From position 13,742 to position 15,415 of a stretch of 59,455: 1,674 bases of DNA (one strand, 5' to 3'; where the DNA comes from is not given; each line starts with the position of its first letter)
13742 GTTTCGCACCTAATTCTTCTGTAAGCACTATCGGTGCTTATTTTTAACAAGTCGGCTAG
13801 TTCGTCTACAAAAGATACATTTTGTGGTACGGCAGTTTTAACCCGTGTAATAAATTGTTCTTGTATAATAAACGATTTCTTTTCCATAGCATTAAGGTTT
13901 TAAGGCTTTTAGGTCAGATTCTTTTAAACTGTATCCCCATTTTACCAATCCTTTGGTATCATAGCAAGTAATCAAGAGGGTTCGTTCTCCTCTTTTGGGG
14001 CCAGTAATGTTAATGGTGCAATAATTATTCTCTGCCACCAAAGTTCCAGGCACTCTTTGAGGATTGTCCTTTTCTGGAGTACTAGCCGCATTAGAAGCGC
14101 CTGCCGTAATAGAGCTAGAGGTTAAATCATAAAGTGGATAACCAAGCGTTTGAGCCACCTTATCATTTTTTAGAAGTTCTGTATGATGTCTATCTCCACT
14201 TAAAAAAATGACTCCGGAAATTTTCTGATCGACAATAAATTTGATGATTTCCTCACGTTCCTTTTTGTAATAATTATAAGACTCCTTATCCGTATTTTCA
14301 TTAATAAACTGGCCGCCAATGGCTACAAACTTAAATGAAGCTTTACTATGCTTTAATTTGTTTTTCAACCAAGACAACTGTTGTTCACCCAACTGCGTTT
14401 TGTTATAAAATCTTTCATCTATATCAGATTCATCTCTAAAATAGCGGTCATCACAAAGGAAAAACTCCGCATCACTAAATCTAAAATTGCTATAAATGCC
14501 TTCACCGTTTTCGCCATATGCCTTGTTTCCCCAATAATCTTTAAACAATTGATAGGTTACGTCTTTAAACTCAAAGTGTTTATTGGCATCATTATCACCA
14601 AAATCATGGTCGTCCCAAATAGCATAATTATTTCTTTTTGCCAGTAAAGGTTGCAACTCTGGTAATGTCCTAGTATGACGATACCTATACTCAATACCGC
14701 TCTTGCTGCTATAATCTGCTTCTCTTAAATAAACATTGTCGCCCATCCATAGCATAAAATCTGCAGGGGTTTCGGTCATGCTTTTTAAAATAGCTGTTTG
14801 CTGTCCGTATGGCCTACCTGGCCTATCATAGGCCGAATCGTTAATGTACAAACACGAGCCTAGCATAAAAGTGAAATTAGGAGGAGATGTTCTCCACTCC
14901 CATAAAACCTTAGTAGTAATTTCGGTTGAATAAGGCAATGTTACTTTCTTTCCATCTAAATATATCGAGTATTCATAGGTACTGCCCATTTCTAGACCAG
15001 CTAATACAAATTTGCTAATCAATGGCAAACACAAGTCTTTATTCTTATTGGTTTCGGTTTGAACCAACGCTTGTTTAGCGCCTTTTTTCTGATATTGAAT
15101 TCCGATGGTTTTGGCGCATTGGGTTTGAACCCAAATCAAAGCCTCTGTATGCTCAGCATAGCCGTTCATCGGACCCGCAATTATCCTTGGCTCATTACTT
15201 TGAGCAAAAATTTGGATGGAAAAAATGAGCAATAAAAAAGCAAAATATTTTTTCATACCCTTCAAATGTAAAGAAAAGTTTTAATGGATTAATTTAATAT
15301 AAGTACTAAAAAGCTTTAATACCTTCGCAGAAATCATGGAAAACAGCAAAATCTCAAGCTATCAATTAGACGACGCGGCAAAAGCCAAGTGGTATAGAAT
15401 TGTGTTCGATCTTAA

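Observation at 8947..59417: Strongly over-represented short motif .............(R)A scattered through unrelated genes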

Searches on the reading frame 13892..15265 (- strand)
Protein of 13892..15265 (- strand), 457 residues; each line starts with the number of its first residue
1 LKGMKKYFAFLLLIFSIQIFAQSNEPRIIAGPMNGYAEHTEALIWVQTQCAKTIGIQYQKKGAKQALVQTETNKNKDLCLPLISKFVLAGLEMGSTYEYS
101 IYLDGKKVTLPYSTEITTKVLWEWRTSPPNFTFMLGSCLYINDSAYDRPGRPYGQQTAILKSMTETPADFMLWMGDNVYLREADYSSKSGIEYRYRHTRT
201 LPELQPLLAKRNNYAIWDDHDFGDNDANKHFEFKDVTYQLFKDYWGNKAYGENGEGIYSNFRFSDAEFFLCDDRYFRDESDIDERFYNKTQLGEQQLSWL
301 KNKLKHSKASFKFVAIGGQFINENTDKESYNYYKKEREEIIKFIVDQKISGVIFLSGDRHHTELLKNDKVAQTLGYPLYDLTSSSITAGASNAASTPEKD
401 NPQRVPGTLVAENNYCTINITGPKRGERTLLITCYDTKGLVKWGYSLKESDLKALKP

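Call 6: search_protein_families(library=pfam, proteins=[window:13892-15265:-])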
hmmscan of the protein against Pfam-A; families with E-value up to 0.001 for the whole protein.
window:13892-15265:- (457 aa): 2 families
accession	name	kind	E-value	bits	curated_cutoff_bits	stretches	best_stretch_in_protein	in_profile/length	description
PF09423.15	PhoD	-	3.1e-22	79.6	27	1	159-399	16-302/343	PhoD-like phosphatase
PF25077.1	DUF7800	-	1.5e-09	38.3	27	1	27-118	3-86/89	Domain of unknown function (DUF7800)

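Call 24: find_homologous_proteins(query=window:13892-15265:-, max_evalue=1e-60)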
Query window:13892-15265:- (457 aa): 5242 proteins with E <= 1e-60 among 8000 candidates; the best 120 are listed.
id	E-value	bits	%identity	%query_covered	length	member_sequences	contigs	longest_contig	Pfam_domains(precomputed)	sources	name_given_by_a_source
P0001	5.2e-282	953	95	93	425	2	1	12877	PF09423.16,PF25077.2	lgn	-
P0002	6.1e-270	913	84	99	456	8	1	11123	PF09423.16,PF25077.2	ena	-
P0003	1.1e-267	906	84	99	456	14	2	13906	PF09423.16,PF25077.2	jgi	jgi:alkaline phosphatase D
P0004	1.3e-266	902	84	99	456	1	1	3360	PF09423.16,PF25077.2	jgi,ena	-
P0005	2.0e-239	813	76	99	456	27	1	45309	PF09423.16,PF25077.2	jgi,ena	-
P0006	1.3e-212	724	70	98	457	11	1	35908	PF09423.16,PF25077.2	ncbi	-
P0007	2.6e-212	723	71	94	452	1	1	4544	PF09423.16,PF25077.2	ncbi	-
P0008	1.9e-211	721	69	99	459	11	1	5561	PF09423.16,PF25077.2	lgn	-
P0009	2.5e-207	707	68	98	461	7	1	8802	PF09423.16,PF25077.2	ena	-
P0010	2.0e-205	701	67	99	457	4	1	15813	PF09423.16,PF25077.2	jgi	jgi:alkaline phosphatase D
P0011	2.7e-205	700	68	98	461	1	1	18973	PF09423.16,PF25077.2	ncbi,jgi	jgi:alkaline phosphatase D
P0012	7.7e-199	679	64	99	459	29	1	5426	PF09423.16,PF25077.2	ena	-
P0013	3.6e-198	677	66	96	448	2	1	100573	PF09423.16,PF25077.2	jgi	-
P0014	1.8e-197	674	67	96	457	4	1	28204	PF09423.16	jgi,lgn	jgi:alkaline phosphatase D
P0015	3.8e-196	670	66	95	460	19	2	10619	PF09423.16,PF25077.2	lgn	-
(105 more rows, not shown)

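Call 25: find_encoding_contigs(protein=P0001, flank=10000, max_places=4)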
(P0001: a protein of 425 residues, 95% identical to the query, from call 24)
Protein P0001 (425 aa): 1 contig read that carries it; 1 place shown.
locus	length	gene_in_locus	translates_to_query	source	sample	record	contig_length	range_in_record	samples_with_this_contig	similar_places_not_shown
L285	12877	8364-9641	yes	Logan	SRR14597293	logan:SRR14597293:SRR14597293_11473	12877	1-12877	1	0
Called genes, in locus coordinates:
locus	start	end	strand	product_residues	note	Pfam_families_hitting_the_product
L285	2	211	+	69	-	?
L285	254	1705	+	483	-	PF00474:SSF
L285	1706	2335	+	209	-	PF04326:SLFN_AlbA_2, PF13412:HTH_24 (weak)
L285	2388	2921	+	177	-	-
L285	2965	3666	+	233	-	PF13507:GATase_5, PF07685:GATase_3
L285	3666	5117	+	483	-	-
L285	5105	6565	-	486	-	PF00180:Iso_dh, PF18324:Isocitrate_DH_C_bact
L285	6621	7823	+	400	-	PF00202:Aminotran_3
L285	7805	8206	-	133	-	-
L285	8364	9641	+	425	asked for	PF25077:DUF7800 (weak), PF09423:PhoD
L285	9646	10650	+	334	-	-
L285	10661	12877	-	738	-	?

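Call 26: find_encoding_contigs(protein=P0003, flank=10000, max_places=4)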
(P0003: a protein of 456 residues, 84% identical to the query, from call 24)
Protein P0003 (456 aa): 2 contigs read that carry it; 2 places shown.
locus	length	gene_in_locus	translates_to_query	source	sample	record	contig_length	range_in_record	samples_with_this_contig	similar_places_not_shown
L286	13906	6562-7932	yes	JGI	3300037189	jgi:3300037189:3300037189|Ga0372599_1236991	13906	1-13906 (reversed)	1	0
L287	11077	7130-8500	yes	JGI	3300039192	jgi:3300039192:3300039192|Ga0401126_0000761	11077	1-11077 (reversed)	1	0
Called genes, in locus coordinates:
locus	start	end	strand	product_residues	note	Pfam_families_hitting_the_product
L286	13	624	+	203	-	PF04326:SLFN_AlbA_2, PF01978:TrmB (weak)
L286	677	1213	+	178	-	-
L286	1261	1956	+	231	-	PF13507:GATase_5, PF07685:GATase_3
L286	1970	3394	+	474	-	-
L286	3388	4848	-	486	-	PF00180:Iso_dh, PF18324:Isocitrate_DH_C_bact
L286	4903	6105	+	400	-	PF00202:Aminotran_3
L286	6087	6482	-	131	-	-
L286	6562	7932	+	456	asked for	PF25077:DUF7800 (weak), PF09423:PhoD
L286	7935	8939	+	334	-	-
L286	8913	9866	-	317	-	PF00478:IMPDH (weak), PF03060:NMO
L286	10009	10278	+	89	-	PF09926:DUF2158 (weak)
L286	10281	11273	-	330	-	PF00483:NTP_transferase, PF12804:NTP_transf_3 (weak), PF25084:LbH_EIF2B (weak), PF25087:GMPPB_C (weak), PF00132:Hexapep (faint)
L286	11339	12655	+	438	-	PF00464:SHMT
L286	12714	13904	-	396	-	?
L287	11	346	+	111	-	-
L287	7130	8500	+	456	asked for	PF25077:DUF7800 (weak), PF09423:PhoD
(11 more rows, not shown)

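Call 27: find_encoding_contigs(protein=P0005, flank=10000, max_places=4)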
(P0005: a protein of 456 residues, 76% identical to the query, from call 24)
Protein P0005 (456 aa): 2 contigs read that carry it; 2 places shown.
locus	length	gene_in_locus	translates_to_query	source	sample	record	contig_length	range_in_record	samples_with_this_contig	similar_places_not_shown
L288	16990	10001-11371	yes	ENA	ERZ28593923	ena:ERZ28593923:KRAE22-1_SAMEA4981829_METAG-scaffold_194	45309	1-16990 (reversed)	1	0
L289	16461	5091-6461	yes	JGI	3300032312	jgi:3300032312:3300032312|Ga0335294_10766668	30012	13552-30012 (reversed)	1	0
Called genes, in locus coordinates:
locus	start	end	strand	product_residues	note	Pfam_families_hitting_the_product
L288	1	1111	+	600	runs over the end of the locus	PF02518:HATPase_c (weak), PF13589:HATPase_c_3, PF01119:DNA_mis_repair, PF08676:MutL_C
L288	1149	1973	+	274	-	PF08551:DUF1751, PF01694:Rhomboid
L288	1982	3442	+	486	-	PF00474:SSF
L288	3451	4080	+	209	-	PF04326:SLFN_AlbA_2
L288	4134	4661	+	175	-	-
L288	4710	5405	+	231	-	PF13507:GATase_5, PF07685:GATase_3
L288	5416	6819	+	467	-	-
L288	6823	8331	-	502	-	PF00180:Iso_dh, PF18324:Isocitrate_DH_C_bact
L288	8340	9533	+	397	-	PF00202:Aminotran_3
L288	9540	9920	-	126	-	-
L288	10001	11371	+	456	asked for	PF25077:DUF7800 (weak), PF09423:PhoD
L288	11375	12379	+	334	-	-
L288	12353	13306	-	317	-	PF00478:IMPDH (weak), PF03060:NMO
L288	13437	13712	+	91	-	PF09926:DUF2158 (weak)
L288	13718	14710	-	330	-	PF00483:NTP_transferase, PF12804:NTP_transf_3 (weak), PF25084:LbH_EIF2B (weak), PF25087:GMPPB_C (weak), PF00132:Hexapep (faint)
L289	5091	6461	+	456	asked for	PF25077:DUF7800 (weak), PF09423:PhoD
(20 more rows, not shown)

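Call 40: find_encoding_contigs(protein=P0006, flank=10000, max_places=2)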
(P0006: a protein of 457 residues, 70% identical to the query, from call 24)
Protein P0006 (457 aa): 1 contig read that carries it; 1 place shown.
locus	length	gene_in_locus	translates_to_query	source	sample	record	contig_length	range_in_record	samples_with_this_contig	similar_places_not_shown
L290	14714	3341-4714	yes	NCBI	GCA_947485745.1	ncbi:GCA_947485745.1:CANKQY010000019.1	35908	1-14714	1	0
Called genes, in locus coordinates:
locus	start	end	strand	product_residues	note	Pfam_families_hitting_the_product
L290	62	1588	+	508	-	-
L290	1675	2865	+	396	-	PF00202:Aminotran_3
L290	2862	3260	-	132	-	-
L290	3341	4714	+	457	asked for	PF25077:DUF7800, PF09423:PhoD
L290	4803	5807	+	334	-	-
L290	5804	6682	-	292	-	PF08032:SpoU_sub_bind, PF00588:SpoU_methylase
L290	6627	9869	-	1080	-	PF11028:TMEM260_N, PF28497:DUF8416, PF28495:TMEM260_2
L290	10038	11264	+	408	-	PF00890:FAD_binding_2 (weak), PF01134:GIDA (faint), PF01266:DAO (faint), PF03486:HI0933_like, PF07992:Pyr_redox_2 (faint), PF22780:HI0933_like_1st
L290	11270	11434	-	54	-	-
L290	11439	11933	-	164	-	-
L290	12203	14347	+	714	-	PF00133:tRNA-synt_1, PF09334:tRNA-synt_1g, PF19303:Anticodon_3, PF01588:tRNA_bind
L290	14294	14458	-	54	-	-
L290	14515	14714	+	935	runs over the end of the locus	PF00128:Alpha-amylase, PF18962:Por_Secre_tail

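Call 41: find_encoding_contigs(protein=P0011, flank=10000, max_places=2)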
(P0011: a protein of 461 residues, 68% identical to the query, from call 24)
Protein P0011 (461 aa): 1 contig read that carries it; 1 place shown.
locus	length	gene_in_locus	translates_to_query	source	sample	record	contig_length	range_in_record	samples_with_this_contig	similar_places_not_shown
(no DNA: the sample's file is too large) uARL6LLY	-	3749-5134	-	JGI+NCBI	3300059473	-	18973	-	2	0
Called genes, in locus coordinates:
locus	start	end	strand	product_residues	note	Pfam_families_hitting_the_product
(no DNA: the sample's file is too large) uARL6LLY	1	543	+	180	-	?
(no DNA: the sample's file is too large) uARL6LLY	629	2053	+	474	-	-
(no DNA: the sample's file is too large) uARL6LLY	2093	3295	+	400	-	PF00202:Aminotran_3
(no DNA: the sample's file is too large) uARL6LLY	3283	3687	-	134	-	-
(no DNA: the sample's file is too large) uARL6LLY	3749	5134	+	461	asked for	PF25077:DUF7800, PF09423:PhoD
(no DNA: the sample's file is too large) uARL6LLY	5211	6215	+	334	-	-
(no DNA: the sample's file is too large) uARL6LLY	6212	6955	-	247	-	PF08032:SpoU_sub_bind, PF00588:SpoU_methylase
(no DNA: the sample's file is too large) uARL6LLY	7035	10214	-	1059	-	PF11028:TMEM260_N, PF28497:DUF8416, PF28495:TMEM260_2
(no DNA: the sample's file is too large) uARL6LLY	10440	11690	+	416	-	PF00890:FAD_binding_2 (weak), PF01134:GIDA (faint), PF01266:DAO (faint), PF03486:HI0933_like, PF07992:Pyr_redox_2 (weak), PF22780:HI0933_like_1st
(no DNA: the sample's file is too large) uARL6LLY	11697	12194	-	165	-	-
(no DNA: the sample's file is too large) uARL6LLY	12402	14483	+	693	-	PF00133:tRNA-synt_1, PF09334:tRNA-synt_1g, PF19303:Anticodon_3, PF01588:tRNA_bind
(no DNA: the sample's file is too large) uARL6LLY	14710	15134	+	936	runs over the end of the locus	PF02922:CBM_48 (weak), PF00128:Alpha-amylase, PF18962:Por_Secre_tail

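Call 42: find_encoding_contigs(protein=P0014, flank=10000, max_places=2)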
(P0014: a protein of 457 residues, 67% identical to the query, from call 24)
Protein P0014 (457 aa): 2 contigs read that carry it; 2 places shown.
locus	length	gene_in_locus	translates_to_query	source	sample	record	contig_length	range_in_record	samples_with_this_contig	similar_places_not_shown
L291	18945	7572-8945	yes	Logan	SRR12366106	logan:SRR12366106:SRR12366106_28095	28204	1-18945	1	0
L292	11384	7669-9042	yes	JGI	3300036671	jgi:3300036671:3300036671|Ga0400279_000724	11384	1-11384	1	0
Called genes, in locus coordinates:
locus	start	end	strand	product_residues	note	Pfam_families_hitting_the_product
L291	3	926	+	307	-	?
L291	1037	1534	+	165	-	-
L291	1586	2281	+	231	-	PF13507:GATase_5, PF07685:GATase_3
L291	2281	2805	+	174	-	PF04307:YdjM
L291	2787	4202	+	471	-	-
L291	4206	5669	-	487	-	PF00180:Iso_dh, PF18324:Isocitrate_DH_C_bact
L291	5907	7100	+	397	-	PF00202:Aminotran_3, PF00155:Aminotran_1_2 (weak)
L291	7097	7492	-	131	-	-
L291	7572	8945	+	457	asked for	PF09423:PhoD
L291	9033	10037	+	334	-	-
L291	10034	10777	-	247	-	PF08032:SpoU_sub_bind, PF00588:SpoU_methylase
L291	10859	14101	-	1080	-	PF11028:TMEM260_N, PF28497:DUF8416, PF28495:TMEM260_2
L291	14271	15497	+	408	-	PF00890:FAD_binding_2 (weak), PF01134:GIDA (faint), PF01266:DAO (faint), PF03486:HI0933_like, PF07992:Pyr_redox_2 (faint), PF13738:Pyr_redox_3 (faint), PF22780:HI0933_like_1st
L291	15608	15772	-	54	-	-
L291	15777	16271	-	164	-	-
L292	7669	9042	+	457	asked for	PF09423:PhoD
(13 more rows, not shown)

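Call 45: find_homologous_proteins(query=L290:12203-14347:+, max_evalue=1e-100)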
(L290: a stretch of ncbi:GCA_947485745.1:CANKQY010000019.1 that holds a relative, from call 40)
Query L290:12203-14347:+ (714 aa): 8000 proteins with E <= 1e-100 among 8000 candidates; the best 120 are listed.
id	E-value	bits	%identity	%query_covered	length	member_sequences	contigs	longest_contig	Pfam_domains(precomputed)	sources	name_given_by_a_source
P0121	0.0e+0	1592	96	100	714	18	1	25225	PF09334.18,PF00133.29,PF01588.27,PF19303.6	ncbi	-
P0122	0.0e+0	1455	90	97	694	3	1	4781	PF09334.18,PF00133.29,PF01588.27,PF19303.6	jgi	jgi:methionyl-tRNA synthetase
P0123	0.0e+0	1385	85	97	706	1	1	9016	PF09334.18,PF00133.29,PF01588.27,PF19303.6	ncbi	-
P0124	0.0e+0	1384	85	97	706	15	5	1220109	PF09334.18,PF00133.29,PF01588.27,PF19303.6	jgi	jgi:methionyl-tRNA synthetase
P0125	0.0e+0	1382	85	97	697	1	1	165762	PF09334.18,PF00133.29,PF01588.27,PF19303.6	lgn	-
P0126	0.0e+0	1381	84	97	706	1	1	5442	PF09334.18,PF00133.29,PF01588.27,PF19303.6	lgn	-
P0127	0.0e+0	1380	85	97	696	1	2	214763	PF09334.18,PF00133.29,PF01588.27,PF19303.6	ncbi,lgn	-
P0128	0.0e+0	1379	85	97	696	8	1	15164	PF09334.18,PF00133.29,PF01588.27,PF19303.6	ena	-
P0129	0.0e+0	1365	84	97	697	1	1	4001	PF09334.18,PF00133.29,PF01588.27,PF19303.6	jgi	jgi:methionyl-tRNA synthetase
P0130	0.0e+0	1365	83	97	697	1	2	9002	PF09334.18,PF00133.29,PF01588.27,PF19303.6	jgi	jgi:methionyl-tRNA synthetase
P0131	0.0e+0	1363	84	97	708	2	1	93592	PF09334.18,PF00133.29,PF01588.27,PF19303.6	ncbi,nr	ncbi:MAG: methionine--tRNA ligase [bacterium]|nr:methionine--tRNA ligase [bacterium]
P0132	0.0e+0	1350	82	98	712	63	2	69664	PF09334.18,PF00133.29,PF01588.27,PF19303.6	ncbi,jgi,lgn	-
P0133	0.0e+0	1350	83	97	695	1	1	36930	PF09334.18,PF00133.29,PF01588.27,PF19303.6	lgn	-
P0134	0.0e+0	1349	83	97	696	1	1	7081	PF09334.18,PF00133.29,PF01588.27,PF19303.6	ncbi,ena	-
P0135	0.0e+0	1340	83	97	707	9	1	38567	PF09334.18,PF00133.29,PF01588.27,PF19303.6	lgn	-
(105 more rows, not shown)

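Call 46: find_encoding_contigs(protein=P0124, flank=10000, max_places=5)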
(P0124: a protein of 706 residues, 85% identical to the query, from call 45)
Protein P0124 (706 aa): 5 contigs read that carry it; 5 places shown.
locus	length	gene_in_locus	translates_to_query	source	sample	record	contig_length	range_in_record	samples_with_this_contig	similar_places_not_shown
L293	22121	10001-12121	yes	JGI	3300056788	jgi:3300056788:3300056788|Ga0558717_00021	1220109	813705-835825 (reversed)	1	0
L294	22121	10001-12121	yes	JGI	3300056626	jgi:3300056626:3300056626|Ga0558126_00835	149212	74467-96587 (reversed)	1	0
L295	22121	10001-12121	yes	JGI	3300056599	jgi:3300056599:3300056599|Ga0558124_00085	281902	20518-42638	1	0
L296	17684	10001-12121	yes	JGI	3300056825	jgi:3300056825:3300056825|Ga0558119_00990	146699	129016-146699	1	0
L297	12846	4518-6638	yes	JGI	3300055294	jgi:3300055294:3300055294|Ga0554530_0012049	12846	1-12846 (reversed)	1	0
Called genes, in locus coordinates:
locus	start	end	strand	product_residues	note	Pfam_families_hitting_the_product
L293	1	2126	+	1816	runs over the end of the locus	PF12733:Cadherin-like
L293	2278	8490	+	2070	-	PF12733:Cadherin-like, PF02494:HYR, PF18962:Por_Secre_tail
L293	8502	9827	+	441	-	PF13505:OMP_b-brl, PF00691:OmpA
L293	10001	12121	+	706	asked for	PF00133:tRNA-synt_1, PF09334:tRNA-synt_1g, PF19303:Anticodon_3, PF01588:tRNA_bind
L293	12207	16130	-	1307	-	PF13573:SprB, PF18962:Por_Secre_tail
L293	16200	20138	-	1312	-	PF13573:SprB, PF18962:Por_Secre_tail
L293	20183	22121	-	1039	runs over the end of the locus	PF13573:SprB, PF18962:Por_Secre_tail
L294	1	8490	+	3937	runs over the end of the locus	PF12733:Cadherin-like, PF19755:DUF6242 (faint), PF28515:HrmA (faint), PF12733:Cadherin-like, PF02494:HYR, PF18962:Por_Secre_tail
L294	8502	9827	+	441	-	PF13505:OMP_b-brl, PF00691:OmpA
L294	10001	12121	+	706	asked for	PF00133:tRNA-synt_1, PF09334:tRNA-synt_1g, PF19303:Anticodon_3, PF01588:tRNA_bind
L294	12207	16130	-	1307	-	PF13573:SprB, PF18962:Por_Secre_tail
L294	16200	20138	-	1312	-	PF13573:SprB, PF18962:Por_Secre_tail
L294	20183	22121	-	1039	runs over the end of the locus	PF13573:SprB, PF18962:Por_Secre_tail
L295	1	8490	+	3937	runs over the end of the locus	PF12733:Cadherin-like, PF19755:DUF6242 (faint), PF28515:HrmA (faint), PF12733:Cadherin-like, PF02494:HYR, PF18962:Por_Secre_tail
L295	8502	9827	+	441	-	PF13505:OMP_b-brl, PF00691:OmpA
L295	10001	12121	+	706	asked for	PF00133:tRNA-synt_1, PF09334:tRNA-synt_1g, PF19303:Anticodon_3, PF01588:tRNA_bind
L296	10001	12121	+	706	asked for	PF00133:tRNA-synt_1, PF09334:tRNA-synt_1g, PF19303:Anticodon_3, PF01588:tRNA_bind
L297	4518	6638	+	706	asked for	PF00133:tRNA-synt_1, PF09334:tRNA-synt_1g, PF19303:Anticodon_3, PF01588:tRNA_bind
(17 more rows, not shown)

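Call 55: find_homologous_proteins(query=L286:11339-12655:+, max_evalue=1e-150)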
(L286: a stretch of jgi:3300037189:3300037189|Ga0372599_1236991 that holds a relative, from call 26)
Query L286:11339-12655:+ (438 aa): 8000 proteins with E <= 1e-150 among 8000 candidates; the best 120 are listed.
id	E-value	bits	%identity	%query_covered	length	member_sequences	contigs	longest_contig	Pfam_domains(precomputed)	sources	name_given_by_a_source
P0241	2.7e-282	954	95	100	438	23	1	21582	PF00464.26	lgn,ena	-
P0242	2.4e-280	947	95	100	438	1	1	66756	PF00464.26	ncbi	-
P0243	8.2e-280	946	95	100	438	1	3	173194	PF00464.26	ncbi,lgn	-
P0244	3.6e-278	940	95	100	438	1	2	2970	PF00464.26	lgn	-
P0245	3.2e-273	924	96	97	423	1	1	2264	PF00464.26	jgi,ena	-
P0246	5.0e-260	881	91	96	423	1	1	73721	PF00464.26,PF00155.28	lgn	-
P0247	9.1e-259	876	90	96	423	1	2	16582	PF00464.26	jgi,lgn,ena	-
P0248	3.2e-258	875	91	96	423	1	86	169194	PF00464.26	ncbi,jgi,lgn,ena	jgi:glycine hydroxymethyltransferase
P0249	4.5e-258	874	91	96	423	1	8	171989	PF00464.26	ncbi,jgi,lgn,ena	jgi:glycine hydroxymethyltransferase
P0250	1.2e-257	873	90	96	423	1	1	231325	PF00464.26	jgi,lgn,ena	jgi:glycine hydroxymethyltransferase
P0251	1.6e-257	872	90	96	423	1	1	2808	PF00464.26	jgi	jgi:glycine hydroxymethyltransferase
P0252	1.6e-257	872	90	96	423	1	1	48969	PF00464.26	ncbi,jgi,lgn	jgi:glycine hydroxymethyltransferase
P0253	3.1e-257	871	90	96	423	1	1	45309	PF00464.26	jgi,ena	-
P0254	5.9e-257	870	89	96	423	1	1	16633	PF00464.26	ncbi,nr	ncbi:MAG: serine hydroxymethyltransferase [Bacteroidetes bacterium]|nr:serine hydroxymethyltransfera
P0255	6.8e-252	854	88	97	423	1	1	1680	PF00464.26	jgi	-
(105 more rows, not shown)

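Call 56: find_encoding_contigs(protein=P0241, flank=10000, max_places=10)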
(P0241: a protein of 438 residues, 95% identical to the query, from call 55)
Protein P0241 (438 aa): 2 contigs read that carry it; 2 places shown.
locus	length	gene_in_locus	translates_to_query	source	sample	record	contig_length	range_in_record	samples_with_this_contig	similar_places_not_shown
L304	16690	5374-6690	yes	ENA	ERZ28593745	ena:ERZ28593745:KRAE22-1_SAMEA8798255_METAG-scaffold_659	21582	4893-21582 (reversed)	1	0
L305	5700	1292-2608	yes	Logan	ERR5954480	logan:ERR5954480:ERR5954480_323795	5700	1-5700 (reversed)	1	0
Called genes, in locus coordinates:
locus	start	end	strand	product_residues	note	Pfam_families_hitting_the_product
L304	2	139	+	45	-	?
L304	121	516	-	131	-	-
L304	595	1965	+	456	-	PF25077:DUF7800 (weak), PF09423:PhoD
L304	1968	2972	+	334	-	-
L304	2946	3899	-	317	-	PF00478:IMPDH (weak), PF03060:NMO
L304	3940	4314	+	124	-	PF09926:DUF2158 (weak)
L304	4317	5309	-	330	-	PF00483:NTP_transferase, PF12804:NTP_transf_3 (weak), PF25087:GMPPB_C (faint), PF25084:LbH_EIF2B (weak), PF00132:Hexapep (faint)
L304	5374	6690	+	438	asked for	PF00464:SHMT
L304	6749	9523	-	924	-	PF02922:CBM_48, PF00128:Alpha-amylase (weak)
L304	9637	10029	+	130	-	-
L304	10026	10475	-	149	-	-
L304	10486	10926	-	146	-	-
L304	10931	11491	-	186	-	PF04542:Sigma70_r2, PF08281:Sigma70_r4_2, PF04545:Sigma70_r4 (weak)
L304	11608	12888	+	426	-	PF02550:AcetylCoA_hydro, PF13336:AcetylCoA_hyd_C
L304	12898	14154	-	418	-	PF01979:Amidohydro_1, PF07969:Amidohydro_3 (weak)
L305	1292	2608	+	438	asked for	PF00464:SHMT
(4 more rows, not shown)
